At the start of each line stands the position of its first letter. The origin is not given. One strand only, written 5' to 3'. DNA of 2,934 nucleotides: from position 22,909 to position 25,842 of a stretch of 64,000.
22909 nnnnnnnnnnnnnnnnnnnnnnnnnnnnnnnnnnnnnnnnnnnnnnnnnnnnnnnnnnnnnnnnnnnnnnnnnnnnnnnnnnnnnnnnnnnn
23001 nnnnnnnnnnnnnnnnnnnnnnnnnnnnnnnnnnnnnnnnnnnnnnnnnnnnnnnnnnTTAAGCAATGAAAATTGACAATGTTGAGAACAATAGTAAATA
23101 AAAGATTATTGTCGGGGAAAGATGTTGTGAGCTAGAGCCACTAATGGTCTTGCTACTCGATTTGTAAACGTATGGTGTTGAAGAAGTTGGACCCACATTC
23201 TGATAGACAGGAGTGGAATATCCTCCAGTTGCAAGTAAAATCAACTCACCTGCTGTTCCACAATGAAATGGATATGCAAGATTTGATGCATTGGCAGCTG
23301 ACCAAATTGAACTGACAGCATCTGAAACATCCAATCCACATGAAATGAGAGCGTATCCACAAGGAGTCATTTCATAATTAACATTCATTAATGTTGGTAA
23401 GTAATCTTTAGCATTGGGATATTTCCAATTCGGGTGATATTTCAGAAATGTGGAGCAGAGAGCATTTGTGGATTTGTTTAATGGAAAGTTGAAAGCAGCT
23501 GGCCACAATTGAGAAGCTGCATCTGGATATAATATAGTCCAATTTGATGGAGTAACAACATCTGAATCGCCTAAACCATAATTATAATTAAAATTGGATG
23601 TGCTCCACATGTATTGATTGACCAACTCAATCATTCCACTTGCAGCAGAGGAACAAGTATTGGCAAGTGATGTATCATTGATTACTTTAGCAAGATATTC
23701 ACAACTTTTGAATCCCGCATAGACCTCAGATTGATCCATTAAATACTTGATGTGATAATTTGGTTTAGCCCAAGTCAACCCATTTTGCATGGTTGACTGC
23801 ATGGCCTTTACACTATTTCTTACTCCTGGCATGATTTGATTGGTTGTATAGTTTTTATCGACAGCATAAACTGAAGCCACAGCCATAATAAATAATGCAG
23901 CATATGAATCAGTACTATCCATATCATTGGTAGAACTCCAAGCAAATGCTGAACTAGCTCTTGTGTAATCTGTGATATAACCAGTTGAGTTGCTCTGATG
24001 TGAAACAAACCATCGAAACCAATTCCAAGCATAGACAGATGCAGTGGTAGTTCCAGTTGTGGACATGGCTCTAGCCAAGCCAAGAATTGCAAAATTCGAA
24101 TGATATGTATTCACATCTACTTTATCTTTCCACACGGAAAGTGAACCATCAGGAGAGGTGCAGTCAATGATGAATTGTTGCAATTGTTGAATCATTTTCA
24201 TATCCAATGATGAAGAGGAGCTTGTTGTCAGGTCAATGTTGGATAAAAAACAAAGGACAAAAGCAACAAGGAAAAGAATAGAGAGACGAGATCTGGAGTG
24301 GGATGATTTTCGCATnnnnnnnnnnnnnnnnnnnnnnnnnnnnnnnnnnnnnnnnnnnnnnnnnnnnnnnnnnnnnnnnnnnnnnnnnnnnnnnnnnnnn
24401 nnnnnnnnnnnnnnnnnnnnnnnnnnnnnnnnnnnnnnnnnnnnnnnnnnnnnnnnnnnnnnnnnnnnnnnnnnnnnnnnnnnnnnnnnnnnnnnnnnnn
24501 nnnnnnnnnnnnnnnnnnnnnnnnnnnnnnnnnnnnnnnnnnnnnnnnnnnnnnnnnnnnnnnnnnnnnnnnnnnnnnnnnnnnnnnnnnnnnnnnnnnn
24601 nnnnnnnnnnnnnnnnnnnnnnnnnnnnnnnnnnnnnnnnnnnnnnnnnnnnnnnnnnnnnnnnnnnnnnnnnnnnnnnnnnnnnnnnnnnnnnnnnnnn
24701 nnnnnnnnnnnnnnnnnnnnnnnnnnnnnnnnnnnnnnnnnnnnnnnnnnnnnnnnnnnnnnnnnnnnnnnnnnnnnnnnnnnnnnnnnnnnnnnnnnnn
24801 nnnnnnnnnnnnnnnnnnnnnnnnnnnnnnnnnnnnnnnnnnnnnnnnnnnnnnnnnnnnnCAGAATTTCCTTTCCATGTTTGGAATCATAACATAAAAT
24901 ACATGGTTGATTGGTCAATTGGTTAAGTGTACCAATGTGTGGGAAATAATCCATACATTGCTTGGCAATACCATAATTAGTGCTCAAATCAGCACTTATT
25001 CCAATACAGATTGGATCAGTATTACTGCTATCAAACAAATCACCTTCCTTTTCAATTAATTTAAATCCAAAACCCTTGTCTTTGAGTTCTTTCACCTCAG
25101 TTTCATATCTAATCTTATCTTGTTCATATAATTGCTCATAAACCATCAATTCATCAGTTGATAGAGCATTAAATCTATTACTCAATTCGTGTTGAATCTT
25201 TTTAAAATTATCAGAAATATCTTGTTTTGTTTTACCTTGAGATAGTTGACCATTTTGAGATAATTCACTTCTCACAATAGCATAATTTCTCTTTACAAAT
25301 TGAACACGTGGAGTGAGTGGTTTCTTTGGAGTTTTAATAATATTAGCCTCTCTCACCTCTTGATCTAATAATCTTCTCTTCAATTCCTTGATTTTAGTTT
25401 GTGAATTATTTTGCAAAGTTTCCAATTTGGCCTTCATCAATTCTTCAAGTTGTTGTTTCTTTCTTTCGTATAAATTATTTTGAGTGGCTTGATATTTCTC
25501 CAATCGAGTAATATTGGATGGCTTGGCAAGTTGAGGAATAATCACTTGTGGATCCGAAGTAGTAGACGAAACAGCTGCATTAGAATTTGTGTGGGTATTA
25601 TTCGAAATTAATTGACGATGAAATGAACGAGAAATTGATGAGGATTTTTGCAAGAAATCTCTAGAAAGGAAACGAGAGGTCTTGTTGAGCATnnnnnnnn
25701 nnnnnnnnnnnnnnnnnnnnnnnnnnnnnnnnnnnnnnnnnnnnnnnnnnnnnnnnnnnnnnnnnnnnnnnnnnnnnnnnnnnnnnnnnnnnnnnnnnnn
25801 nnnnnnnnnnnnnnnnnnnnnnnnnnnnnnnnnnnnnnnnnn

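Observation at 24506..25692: TARG1/OARD1-like macrodomain fused to a long N-terminal extension with a presequence-like start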

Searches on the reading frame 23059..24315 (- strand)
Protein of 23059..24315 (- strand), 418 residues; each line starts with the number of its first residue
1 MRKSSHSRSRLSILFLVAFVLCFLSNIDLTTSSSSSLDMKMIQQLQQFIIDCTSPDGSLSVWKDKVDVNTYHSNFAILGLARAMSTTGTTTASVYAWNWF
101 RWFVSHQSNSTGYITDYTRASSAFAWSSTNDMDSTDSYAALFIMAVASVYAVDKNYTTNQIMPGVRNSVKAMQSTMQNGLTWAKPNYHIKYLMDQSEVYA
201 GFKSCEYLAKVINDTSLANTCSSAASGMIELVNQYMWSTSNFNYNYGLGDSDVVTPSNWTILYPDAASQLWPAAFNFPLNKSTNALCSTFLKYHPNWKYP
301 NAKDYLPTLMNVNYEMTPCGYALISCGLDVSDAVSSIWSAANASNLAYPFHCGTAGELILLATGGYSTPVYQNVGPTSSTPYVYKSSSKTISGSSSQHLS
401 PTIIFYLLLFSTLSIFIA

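Call 12: search_protein_families(library=pfam, proteins=[window:23059-24315:-], max_evalue=0.001)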
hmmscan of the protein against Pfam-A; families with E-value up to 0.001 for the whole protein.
window:23059-24315:- (418 aa): 0 families

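Call 14: find_encoding_contigs(protein=window:23059-24315:-, flank=10000, max_places=3)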
Protein window:23059-24315:- (418 aa): no gene with exactly this product is on record in the collection.

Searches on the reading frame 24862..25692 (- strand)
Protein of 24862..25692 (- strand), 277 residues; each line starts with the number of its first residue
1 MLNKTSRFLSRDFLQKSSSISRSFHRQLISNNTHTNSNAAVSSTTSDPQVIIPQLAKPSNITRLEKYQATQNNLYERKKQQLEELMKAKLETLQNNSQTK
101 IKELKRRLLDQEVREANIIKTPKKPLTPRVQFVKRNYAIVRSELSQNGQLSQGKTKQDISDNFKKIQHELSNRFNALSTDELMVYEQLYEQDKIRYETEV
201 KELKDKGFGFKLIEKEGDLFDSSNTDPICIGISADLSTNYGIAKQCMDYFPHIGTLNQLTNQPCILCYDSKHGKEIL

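Call 46: list_cluster_members(proteins=[P0041, P0014, P0012, P0068, P0078, P0060, P0139, P0047, window:24862-25692:-, window:24509-24832:-])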
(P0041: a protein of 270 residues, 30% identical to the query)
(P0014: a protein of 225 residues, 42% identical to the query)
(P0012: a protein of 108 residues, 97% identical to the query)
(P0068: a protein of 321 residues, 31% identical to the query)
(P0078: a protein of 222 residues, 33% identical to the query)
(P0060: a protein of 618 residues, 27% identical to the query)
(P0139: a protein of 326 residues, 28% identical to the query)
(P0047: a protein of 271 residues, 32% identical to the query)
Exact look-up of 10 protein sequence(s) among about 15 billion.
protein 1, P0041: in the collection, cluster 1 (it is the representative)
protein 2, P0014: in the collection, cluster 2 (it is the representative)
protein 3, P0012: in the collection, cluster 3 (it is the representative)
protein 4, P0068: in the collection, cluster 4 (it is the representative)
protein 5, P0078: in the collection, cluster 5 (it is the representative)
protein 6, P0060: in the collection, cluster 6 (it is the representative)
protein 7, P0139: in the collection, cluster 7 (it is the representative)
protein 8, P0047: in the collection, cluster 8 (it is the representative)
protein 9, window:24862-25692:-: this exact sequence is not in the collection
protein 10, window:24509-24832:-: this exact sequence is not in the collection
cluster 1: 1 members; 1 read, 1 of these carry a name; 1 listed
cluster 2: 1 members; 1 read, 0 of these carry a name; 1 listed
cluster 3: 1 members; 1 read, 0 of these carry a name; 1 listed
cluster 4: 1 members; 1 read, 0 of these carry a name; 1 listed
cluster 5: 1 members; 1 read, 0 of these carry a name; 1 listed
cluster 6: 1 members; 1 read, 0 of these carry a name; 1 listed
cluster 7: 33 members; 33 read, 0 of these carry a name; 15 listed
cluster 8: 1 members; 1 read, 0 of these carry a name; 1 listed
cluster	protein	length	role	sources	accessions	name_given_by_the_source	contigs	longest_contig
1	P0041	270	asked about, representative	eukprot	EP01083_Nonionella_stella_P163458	538064_1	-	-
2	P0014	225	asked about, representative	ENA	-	-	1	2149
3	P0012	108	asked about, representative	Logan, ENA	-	-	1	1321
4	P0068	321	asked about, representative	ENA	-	-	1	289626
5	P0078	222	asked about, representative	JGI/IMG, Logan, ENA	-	-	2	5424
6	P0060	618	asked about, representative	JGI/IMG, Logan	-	-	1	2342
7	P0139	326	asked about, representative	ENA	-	-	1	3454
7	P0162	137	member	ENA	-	-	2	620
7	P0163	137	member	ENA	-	-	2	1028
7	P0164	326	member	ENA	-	-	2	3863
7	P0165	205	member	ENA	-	-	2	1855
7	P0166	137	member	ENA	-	-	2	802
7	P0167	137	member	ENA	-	-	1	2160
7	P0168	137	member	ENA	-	-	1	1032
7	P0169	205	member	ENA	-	-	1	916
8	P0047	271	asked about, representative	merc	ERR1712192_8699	-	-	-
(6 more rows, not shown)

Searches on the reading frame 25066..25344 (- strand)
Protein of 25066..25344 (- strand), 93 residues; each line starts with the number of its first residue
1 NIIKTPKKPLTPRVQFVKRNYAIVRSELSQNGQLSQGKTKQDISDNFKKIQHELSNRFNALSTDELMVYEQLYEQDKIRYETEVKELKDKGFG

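Call 41: search_solved_structures(query=A4, max_evalue=0.01, show_alignments=0)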
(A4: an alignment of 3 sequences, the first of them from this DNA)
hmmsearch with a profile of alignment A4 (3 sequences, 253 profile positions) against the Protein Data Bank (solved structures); distinct sequences matched with E-value up to 0.01: 38.
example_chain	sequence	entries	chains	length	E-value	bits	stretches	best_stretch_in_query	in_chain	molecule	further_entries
2lgr_A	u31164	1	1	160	1.7e-46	161.9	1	102-253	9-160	Uncharacterized protein C6orf130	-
2l8r_A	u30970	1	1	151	3.7e-46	160.8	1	107-253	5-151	Uncharacterized protein C6orf130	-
4j5r_A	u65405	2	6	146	6.2e-46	160.1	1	112-253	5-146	O-acetyl-ADP-ribose deacetylase 1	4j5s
4j5q_A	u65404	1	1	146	8e-46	159.7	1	114-253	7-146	O-acetyl-ADP-ribose deacetylase 1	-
2eee_A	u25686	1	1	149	9.5e-46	159.5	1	114-253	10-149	Uncharacterized protein C6orf130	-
2lhj_A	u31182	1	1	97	1.8e-10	43.9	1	26-109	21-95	High mobility group protein homolog NHP1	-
9cg9_K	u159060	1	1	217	1.3e-09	41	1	47-106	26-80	High mobility group protein B1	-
1cg7_A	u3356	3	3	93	1.4e-09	40.9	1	23-108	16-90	PROTEIN (NON HISTONE PROTEIN 6 A) | Nonhistone chromosomal protein 6A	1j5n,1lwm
2mrc_A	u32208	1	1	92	2.6e-09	40.1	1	22-111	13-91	High mobility group protein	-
2yrq_A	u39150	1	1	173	2.6e-09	40.1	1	46-106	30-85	High mobility group protein B1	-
5zdz_N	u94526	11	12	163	5.1e-09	39.1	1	47-106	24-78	HMGB1 A-B box | High mobility group protein B1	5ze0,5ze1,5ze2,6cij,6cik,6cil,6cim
2rtu_A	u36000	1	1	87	1.2e-07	34.6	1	32-106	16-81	High mobility group protein B1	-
2ly4_A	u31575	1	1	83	1.2e-07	34.6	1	34-106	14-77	High mobility group protein B1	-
1aab_A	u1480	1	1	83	1.4e-07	34.4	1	47-106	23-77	HIGH MOBILITY GROUP PROTEIN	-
4qr9_A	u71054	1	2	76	1.8e-07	34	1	49-106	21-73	High mobility group protein B1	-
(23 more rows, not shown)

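Call 44: search_solved_structures(query=A5, max_evalue=1, show_alignments=2)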
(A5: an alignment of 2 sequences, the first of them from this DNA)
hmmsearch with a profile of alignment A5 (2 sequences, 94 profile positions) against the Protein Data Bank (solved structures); distinct sequences matched with E-value up to 1: 33.
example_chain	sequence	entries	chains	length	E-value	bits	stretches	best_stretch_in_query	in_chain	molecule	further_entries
1cg7_A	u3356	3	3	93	1.1e-06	31.8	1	48-89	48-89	PROTEIN (NON HISTONE PROTEIN 6 A) | Nonhistone chromosomal protein 6A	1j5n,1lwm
2lhj_A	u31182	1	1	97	1.3e-06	31.7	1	41-91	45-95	High mobility group protein homolog NHP1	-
2mrc_A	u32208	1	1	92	3e-06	30.5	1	32-92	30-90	High mobility group protein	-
2yrq_A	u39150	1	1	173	3.2e-06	30.4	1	38-88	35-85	High mobility group protein B1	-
9cg9_K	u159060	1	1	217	3.2e-06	30.4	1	38-88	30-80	High mobility group protein B1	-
5zdz_N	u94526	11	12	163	7.2e-06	29.3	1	38-88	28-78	HMGB1 A-B box | High mobility group protein B1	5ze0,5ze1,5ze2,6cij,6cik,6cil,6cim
4qr9_A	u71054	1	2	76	1.5e-05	28.3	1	37-88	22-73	High mobility group protein B1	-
2rtu_A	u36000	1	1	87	1.5e-05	28.2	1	37-88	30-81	High mobility group protein B1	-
2ly4_A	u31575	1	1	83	1.6e-05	28.2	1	37-88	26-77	High mobility group protein B1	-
1aab_A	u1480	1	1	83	1.6e-05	28.1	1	37-88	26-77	HIGH MOBILITY GROUP PROTEIN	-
1ckt_A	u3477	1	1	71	2.1e-05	27.8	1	38-88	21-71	HIGH MOBILITY GROUP 1 PROTEIN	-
6cg0_N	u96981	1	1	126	4.3e-05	26.8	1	38-88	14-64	High mobility group protein B1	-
6oem_N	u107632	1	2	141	6.9e-05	26.1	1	38-88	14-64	High mobility group protein B1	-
2eqz_A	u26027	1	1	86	0.00018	24.8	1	39-88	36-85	High mobility group protein B3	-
1j3x_A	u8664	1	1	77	0.00024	24.4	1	37-87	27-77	High mobility group protein 2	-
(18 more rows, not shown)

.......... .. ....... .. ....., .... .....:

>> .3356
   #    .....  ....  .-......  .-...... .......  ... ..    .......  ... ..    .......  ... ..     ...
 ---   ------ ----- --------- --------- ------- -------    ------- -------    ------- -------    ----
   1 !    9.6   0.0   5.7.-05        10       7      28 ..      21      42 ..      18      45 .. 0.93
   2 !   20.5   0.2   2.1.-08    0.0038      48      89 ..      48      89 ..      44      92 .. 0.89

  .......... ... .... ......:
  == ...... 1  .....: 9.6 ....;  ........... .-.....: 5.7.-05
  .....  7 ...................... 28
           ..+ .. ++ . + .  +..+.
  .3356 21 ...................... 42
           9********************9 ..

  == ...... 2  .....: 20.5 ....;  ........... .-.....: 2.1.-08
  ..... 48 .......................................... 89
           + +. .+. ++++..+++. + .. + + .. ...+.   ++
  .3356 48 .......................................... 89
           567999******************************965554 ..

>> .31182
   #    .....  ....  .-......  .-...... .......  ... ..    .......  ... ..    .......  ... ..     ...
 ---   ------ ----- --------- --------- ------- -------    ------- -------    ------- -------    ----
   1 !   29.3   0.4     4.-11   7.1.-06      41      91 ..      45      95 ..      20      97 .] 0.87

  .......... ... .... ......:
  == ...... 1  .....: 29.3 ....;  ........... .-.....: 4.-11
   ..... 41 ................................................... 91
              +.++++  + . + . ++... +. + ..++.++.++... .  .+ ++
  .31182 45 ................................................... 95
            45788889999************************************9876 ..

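Call 50: predict_structure(alignment_id=A4)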
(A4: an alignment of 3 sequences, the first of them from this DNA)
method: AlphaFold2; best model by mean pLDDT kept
length: 93 residues; sequences in the alignment: 3
mean_pLDDT: 92.4   pTM: 0.77
mean pLDDT of the five models: 92.4, 92.4, 91.9, 91.5, 91.3
residues with pLDDT >= 90: 75; 70-90: 13; 50-70: 5; < 50: 0
segments of 3 or more residues with pLDDT < 50: none
pLDDT, mean of each block of 10 residues (from residue 1): 76 97 98 94 96 98 97 95 88 64
secondary structure, 60 per line:
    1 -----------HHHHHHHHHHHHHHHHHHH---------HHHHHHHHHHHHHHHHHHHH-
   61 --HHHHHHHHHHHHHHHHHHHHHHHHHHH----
elements in order: H12-30 H40-59 H63-89
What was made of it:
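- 25075..25335 (-): Residues about 120-206: HMG box, with three helices at 128-146, 156-175 and 179-205 and a lengthened helix 1-2 loop. The fragment model has pLDDT 92.4 (call 50).
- On HMG box (Pfam PF00505): AlphaFold fragment pLDDT 92.4, with helices at fragment residues 12-30, 40-59 and 63-89 (call 50).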

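Call 53: fold_search(model_id=the predicted structure, library=pdb)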
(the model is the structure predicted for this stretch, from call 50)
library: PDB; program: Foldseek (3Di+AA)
matches with E <= 10: 65; with E <= 0.001: 0
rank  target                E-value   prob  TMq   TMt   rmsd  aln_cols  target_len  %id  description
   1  2eqz_MODEL_1_A        7.5e-02  1.00  0.55  0.59   5.4        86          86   21  Solution structure of the first HMG-box domain from high mobility group protein B3 (released 2008-04-01)
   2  4qr9_A                2.7e-01  0.99  0.57  0.69   3.7        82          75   22  Crystal structure of two HMGB1 Box A domains cooperating to underwind and kink a DNA (released 2015-07-01)
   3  1ckt_A                3.7e-01  0.98  0.59  0.74   3.4        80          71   20  CRYSTAL STRUCTURE OF HMG1 DOMAIN A BOUND TO A CISPLATIN-MODIFIED DNA DUPLEX (released 1999-06-30)
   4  2gzk_A                4.4e-01  0.98  0.61  0.38   3.2        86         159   16  Structure of a complex of tandem HMG boxes and DNA (released 2006-07-25)
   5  2cs1_MODEL_1_A        4.4e-01  0.97  0.56  0.57   2.6        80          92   21  Solution structure of the HMG domain of human DNA mismatch repair protein (released 2005-11-20)
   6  3tmm_A                6.8e-01  0.97  0.65  0.33   3.0        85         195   21  TFAM imposes a U-turn on mitochondrial DNA (released 2011-11-09)
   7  1j3c_MODEL_1_A        1.0e+00  0.80  0.55  0.63   3.1        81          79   25  Solution structure of the C-terminal domain of the HMGB2 (released 2004-05-25)
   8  2ly4_MODEL_1_A        1.0e+00  0.63  0.48  0.53   6.3        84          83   24  HMGB1-facilitated p53 DNA binding occurs via HMG-box/p53 transactivation domain interaction and is regulated b (released 2012-10-31)
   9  3fgh                  1.2e+00  0.93  0.60  0.82   3.0        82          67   20  Human mitochondrial transcription factor A box B (released 2009-04-07)
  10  5jgh_A                1.2e+00  0.91  0.58  0.36   2.7        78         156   18  Crystal structure of the mitochondrial DNA packaging protein Abf2p in complex with DNA at 2.6 Angstrom resolution (released 2017-02-08)
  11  1wz6_MODEL_1_A        1.2e+00  0.85  0.54  0.60   5.4        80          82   16  Solution Structure of the HMG_box Domain of Murine Bobby Sox Homolog (released 2005-08-25)
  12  2hdz                  1.3e+00  0.94  0.61  0.84   2.2        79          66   14  Crystal Structure Analysis of the UBF HMG box5 (released 2007-06-26)
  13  6erp_C                1.3e+00  0.80  0.57  0.30   3.8        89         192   20  Structure of the human mitochondrial transcription initiation complex at the LSP promoter (released 2017-11-15)
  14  2e6o_MODEL_1_A        1.6e+00  0.57  0.52  0.55   6.4        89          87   17  Solution structure of the HMG box domain from human HMG-box transcription factor 1 (released 2007-07-03)
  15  1v63_MODEL_1_A        1.6e+00  0.38  0.41  0.39   7.7        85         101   21  Solution structure of the 6th HMG box of mouse UBF1 (released 2004-05-27)
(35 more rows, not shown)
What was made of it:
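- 25075..25335 (-): The top 23 Foldseek hits are all HMG boxes (call 53).
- On HMG box (Pfam PF00505): The top 23 Foldseek PDB hits are all HMG boxes, with probability up to 1.00 and target TM up to 0.84; their E-values are weak (0.075 or above) for this short domain (call 53).
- Closest known: HMGB/NHP6A-type and TFAM/Abf2-type HMG-box proteins. Same: A three-helix HMG-box fold, a PKKPL N-terminal strand motif, and conserved aromatic residues (F132, F174, Y185, Y196) (calls 44, 53).
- TFAM and Abf2p are among the HMG-box sequence and fold hits (calls 44, 53). The domain next to the macrodomain is an HMG box (calls 44, 53).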
